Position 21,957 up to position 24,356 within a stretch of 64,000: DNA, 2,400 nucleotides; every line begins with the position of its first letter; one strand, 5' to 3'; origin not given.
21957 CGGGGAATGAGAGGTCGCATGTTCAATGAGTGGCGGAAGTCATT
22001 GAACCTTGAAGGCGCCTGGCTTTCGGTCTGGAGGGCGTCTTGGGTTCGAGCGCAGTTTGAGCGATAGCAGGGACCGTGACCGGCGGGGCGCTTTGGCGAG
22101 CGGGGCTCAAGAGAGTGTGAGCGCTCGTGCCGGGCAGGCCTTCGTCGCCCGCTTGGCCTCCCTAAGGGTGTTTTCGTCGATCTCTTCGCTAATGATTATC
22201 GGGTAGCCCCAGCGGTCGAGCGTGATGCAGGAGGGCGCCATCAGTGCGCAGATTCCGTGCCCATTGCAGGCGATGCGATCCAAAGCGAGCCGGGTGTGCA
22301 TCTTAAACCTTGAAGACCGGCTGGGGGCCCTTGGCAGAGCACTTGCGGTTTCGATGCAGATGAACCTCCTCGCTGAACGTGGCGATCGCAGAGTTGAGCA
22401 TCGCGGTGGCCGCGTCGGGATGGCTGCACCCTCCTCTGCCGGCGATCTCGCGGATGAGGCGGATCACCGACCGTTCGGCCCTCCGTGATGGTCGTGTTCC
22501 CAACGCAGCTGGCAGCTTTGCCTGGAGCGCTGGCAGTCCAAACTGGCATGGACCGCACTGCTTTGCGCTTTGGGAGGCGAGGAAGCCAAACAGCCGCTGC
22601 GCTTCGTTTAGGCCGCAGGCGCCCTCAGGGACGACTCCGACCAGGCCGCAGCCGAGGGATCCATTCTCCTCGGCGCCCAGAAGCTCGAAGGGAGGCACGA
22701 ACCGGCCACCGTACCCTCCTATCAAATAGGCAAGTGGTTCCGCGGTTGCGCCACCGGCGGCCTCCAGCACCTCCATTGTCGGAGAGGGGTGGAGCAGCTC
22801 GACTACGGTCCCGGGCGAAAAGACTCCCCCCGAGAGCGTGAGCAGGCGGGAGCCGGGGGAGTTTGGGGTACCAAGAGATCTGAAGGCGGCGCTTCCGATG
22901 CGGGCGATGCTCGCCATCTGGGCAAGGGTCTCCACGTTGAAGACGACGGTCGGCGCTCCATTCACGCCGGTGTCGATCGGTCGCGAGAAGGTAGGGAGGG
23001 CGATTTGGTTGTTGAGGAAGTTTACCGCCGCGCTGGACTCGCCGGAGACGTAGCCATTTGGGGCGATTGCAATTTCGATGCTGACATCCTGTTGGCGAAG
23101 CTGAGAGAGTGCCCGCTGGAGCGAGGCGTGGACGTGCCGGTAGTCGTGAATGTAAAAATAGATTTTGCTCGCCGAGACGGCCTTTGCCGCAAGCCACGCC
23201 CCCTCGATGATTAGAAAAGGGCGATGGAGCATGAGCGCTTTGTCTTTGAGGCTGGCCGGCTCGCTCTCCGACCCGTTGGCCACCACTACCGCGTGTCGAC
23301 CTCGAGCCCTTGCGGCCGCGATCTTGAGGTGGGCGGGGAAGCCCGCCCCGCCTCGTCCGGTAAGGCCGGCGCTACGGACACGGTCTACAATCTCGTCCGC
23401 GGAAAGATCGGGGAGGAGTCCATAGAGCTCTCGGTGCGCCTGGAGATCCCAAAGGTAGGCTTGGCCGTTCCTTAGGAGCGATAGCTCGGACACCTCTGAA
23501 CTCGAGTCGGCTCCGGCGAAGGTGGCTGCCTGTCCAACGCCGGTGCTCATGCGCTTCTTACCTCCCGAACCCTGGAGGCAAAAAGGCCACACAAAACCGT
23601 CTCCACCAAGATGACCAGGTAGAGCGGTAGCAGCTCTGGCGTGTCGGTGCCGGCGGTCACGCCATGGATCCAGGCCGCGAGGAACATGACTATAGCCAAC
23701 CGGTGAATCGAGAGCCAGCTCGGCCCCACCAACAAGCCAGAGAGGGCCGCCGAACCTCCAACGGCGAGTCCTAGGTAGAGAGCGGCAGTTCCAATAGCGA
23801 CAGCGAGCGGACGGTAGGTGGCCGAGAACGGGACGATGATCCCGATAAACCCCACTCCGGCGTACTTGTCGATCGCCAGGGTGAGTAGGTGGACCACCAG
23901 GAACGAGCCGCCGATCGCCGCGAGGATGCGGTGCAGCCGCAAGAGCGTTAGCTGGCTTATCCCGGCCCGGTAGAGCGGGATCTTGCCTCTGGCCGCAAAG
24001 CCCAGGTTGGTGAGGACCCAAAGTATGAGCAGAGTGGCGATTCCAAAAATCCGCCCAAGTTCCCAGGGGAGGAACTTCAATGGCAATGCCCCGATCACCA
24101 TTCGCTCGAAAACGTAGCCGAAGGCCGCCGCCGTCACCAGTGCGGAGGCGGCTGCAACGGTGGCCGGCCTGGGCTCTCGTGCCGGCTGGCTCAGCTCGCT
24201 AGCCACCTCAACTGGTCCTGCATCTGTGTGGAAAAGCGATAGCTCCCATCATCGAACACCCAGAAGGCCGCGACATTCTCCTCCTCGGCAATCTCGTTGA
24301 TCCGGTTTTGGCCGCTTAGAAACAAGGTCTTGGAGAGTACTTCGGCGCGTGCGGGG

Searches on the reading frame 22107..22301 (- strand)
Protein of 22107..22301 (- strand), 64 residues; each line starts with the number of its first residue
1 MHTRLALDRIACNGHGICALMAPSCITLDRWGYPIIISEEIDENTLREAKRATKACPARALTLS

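Call 3: search_protein_families(library=pfam, proteins=[window:22107-22301:-], max_evalue=0.01)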
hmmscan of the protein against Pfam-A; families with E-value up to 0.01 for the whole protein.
window:22107-22301:- (64 aa): 3 families
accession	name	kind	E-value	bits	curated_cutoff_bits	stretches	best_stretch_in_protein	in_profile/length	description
PF13459.11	Fer4_15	-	3.6e-11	44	22.4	1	7-62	3-65/66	4Fe-4S single cluster domain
PF13370.11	Fer4_13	-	0.00014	22.9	24.5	1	8-61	2-56/58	4Fe-4S single cluster domain of Ferredoxin I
PF06902.16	Fer4_19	-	0.0018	18.7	24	1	10-63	13-61/64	Divergent 4Fe-4S mono-cluster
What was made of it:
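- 22107..22301 (-): Small single-cluster ferredoxin (64 aa), the last gene of the operon. Pfam PF13459, E = 4e-11 (call 3).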

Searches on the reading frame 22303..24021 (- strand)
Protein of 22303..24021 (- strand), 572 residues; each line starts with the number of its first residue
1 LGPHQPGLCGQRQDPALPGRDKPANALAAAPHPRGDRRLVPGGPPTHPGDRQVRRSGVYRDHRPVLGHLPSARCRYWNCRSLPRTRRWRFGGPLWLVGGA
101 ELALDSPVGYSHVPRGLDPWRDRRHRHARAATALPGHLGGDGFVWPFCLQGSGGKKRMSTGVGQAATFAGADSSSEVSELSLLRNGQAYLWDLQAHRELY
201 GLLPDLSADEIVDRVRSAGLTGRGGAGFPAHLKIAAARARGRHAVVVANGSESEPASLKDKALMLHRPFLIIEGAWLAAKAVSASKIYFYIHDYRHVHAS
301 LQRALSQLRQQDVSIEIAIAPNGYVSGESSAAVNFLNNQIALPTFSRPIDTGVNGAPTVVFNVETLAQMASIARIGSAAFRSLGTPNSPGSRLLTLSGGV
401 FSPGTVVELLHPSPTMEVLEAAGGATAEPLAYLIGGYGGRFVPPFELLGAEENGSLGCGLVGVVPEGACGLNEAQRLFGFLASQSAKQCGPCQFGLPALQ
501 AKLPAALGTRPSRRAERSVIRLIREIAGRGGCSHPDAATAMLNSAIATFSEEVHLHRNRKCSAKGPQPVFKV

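Call 3: search_protein_families(library=pfam, proteins=[window:22303-24021:-], max_evalue=0.01)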
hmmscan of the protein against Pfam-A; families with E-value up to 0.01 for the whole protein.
window:22303-24021:- (572 aa): 2 families
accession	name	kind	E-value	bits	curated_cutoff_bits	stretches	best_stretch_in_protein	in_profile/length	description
PF01512.22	Complex1_51K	-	8.1e-35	120.4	31.2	1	215-369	1-148/150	Nuo51 FMN-binding domain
PF10589.14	NADH_4Fe-4S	-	1.7e-10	41.1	23.5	1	474-556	3-85/85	NADH-ubiquinone oxidoreductase-F iron-sulfur binding region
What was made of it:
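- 22303..23550 (-): NuoF-like NAD(P)H/FMN/[4Fe-4S] protein (415 aa). Its ATG forms an ATGA overlap with the stop codon of the MsrQ-like gene. Pfam PF01512 and PF10589 (call 3).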

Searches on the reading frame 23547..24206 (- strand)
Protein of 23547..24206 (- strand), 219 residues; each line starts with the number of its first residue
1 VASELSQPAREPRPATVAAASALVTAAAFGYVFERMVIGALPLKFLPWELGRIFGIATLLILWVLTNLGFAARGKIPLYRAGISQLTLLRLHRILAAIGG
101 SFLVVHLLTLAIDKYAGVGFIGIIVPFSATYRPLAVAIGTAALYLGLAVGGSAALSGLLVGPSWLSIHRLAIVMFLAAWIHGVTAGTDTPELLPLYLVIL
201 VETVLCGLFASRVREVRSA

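Call 3: search_protein_families(library=pfam, proteins=[window:23547-24206:-], max_evalue=0.01)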
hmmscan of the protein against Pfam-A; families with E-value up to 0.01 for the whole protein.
window:23547-24206:- (219 aa): 1 family
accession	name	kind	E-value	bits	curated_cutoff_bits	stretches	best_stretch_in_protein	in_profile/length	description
PF01794.25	Ferric_reduct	-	0.00096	19.6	28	1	61-178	11-120/121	Ferric reductase like transmembrane component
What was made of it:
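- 23547..24206 (-): MsrQ-like / ferric-reductase-like membrane protein (219 aa) with six predicted TM segments. Its start overlaps the end of apbE by 16 nt. The Pfam PF01794 hit is weak (E = 1e-3, below the cut-off; call 3).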

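Call 74: search_protein_families(library=ncbifam, proteins=[window:23547-24206:-], max_evalue=0.01)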
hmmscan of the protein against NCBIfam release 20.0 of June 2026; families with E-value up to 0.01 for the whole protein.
window:23547-24206:- (219 aa): 0 families
